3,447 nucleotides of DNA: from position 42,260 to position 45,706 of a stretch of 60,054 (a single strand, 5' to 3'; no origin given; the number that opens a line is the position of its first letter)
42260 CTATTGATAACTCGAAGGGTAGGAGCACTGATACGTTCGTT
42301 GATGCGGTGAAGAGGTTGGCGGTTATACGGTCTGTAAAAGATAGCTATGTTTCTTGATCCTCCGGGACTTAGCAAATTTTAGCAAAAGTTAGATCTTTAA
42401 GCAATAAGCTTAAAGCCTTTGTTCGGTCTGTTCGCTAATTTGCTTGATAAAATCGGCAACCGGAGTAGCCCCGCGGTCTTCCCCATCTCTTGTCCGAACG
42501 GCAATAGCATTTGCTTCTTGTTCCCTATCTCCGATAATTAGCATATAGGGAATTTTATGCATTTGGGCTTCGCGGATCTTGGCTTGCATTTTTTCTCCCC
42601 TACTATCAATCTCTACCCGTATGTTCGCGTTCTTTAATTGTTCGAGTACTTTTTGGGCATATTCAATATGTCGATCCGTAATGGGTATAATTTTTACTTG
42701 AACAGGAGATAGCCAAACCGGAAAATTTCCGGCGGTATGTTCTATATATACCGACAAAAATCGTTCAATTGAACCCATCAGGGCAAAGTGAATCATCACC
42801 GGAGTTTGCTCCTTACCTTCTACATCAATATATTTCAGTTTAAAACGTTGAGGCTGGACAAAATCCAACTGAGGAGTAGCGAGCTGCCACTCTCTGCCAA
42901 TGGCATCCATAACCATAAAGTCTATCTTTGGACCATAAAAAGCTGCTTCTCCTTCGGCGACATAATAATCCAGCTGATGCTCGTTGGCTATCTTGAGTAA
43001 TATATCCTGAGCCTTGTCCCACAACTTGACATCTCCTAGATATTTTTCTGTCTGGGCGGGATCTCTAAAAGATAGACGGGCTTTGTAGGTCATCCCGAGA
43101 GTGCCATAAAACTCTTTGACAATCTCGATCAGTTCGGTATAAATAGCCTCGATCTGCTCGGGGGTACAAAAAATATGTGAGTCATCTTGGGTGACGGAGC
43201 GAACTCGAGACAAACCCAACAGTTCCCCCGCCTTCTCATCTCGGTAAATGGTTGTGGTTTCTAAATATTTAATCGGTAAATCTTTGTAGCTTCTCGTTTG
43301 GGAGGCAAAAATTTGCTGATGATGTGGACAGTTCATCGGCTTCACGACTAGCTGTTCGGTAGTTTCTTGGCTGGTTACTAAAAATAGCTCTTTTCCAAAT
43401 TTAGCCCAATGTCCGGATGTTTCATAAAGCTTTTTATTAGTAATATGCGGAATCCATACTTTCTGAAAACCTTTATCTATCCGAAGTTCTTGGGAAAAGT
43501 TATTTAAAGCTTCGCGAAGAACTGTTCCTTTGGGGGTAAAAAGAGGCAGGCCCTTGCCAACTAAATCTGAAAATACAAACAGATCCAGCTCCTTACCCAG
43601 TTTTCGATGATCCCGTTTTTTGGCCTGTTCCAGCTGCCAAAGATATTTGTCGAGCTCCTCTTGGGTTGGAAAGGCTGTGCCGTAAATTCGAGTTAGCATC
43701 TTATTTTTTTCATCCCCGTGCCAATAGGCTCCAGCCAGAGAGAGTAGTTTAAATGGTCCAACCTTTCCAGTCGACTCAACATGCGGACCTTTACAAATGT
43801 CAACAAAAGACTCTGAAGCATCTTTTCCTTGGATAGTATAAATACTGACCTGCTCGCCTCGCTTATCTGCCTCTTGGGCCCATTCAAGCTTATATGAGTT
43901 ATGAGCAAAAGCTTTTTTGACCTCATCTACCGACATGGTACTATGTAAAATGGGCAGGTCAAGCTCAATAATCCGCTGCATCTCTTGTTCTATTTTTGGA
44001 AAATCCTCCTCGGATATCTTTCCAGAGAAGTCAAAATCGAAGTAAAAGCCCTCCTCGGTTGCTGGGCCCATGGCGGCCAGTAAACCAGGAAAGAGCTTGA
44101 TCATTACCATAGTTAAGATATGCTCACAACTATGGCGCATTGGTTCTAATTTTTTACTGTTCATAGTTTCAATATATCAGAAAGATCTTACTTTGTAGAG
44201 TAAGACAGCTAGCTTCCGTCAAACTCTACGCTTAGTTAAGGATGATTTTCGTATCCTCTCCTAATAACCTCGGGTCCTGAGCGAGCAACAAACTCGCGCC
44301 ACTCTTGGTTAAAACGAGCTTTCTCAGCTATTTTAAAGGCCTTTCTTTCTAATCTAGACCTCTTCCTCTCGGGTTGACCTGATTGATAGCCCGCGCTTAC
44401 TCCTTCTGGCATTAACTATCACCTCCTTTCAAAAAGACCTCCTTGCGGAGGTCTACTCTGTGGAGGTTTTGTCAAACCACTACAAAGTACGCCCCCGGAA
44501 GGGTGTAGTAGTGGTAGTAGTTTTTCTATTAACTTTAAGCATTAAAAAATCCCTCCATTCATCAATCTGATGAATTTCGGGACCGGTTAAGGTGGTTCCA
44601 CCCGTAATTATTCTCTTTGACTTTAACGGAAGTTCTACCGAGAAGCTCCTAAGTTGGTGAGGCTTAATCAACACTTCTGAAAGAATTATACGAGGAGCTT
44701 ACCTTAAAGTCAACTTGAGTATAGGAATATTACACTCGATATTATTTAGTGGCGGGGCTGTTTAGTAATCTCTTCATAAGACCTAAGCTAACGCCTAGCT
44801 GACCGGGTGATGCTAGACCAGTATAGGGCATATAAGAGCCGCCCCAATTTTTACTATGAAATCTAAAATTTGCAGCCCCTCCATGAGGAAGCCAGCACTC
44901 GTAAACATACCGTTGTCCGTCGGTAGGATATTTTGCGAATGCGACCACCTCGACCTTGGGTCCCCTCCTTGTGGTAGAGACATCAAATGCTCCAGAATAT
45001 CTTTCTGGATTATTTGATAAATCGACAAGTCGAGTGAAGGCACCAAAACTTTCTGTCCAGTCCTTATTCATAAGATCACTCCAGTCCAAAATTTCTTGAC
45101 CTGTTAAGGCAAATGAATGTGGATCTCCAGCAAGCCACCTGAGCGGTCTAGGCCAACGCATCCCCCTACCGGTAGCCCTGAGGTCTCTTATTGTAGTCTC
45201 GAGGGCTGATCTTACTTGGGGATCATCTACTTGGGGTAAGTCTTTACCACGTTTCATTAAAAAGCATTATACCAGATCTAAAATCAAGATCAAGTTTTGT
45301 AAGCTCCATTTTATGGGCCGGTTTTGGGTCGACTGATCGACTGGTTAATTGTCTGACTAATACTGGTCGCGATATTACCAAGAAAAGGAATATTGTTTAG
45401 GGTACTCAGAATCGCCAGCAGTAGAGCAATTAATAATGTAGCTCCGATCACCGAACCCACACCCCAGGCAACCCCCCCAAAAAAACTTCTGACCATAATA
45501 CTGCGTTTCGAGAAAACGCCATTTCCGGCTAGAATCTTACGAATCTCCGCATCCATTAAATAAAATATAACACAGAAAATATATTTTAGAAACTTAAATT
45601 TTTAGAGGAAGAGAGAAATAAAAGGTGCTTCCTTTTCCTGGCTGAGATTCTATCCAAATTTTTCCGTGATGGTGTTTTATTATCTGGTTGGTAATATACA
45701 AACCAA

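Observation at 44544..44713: Compact T-box-like riboswitch with a canonical UGGAACC antiterminator bulge upstream of thrS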

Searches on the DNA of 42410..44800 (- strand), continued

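Call 66: search_rna_families(sources=[L004, L029, L031, L035, L060, L001, L056, L082, L143, L159, L098], threshold=gathering)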
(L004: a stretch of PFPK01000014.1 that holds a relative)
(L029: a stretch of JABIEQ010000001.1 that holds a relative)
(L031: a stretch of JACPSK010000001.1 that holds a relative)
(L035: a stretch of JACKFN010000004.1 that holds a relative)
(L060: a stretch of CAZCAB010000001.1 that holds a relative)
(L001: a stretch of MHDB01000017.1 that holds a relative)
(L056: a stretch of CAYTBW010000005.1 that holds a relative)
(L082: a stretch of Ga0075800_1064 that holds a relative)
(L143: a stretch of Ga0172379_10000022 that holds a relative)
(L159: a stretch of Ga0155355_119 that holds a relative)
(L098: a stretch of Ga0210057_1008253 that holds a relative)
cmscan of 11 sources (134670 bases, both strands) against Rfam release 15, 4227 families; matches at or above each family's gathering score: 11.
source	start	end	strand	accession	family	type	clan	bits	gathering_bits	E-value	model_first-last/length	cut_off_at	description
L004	11633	11705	+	RF00005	tRNA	Gene; tRNA;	CL00001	71.7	29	2.2e-13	1-71/71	no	tRNA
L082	4638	4709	+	RF00005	tRNA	Gene; tRNA;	CL00001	69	29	1.2e-12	1-71/71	no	tRNA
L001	5142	5214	+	RF00005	tRNA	Gene; tRNA;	CL00001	67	29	4.4e-12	1-71/71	no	tRNA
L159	3704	3776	+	RF00005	tRNA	Gene; tRNA;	CL00001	67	29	4.5e-12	1-71/71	no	tRNA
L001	3940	4013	+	RF00005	tRNA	Gene; tRNA;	CL00001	65.6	29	1.1e-11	1-71/71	no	tRNA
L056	5061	5134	+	RF00005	tRNA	Gene; tRNA;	CL00001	65.6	29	1.1e-11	1-71/71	no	tRNA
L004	11765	11836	+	RF00005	tRNA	Gene; tRNA;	CL00001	64.5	29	2.1e-11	1-71/71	no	tRNA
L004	11928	12001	+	RF00005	tRNA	Gene; tRNA;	CL00001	63.4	29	4.4e-11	1-71/71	no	tRNA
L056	13024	13096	+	RF00005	tRNA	Gene; tRNA;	CL00001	61.3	29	1.7e-10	1-71/71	no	tRNA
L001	4859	4930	+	RF00005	tRNA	Gene; tRNA;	CL00001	51.5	29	8.2e-08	1-71/71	no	tRNA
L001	4768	4854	+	RF00005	tRNA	Gene; tRNA;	CL00001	39.9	29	0.00013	1-71/71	no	tRNA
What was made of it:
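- On T-box riboswitch (RF00230): All 11 CPR thrS T-box loci tested also miss it (call 66).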

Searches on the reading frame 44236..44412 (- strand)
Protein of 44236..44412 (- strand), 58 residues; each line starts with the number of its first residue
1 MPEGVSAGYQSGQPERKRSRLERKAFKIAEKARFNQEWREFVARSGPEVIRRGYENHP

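Call 28: search_protein_families(library=pfam, proteins=[window:44236-44412:-], max_evalue=0.1)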
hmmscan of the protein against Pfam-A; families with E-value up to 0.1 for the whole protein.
window:44236-44412:- (58 aa): 0 families

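Call 59: find_homologous_proteins(query=window:44236-44412:-, max_evalue=0.01)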
Query window:44236-44412:- (58 aa): 1 proteins with E <= 0.01 among 1 candidates.
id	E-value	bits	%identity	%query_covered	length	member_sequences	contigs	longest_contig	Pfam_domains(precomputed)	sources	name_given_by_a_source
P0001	6.3e-31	122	100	100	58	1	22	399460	-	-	-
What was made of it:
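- Tried and rejected: It has no Pfam hit (call 28) and no homologue other than itself (call 59).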

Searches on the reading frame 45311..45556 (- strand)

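Call 28: search_protein_families(library=pfam, proteins=[window:45311-45556:-], max_evalue=0.1)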
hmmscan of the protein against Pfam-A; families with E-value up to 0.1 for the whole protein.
window:45311-45556:- (81 aa): 3 families
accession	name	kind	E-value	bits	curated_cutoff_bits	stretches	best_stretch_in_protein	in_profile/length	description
PF18910.5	DUF5665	-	6e-14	52.3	27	1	17-71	2-56/56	Domain of unknown function (DUF5665)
PF14159.11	CAAD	-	0.045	14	30.7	1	33-62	17-46/85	CAAD domains of cyanobacterial aminoacyl-tRNA synthetase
PF23319.1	CobW_C_DAAF9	-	0.078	13.3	27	0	40-62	14-36/69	DAAF9 CobW_C-like domain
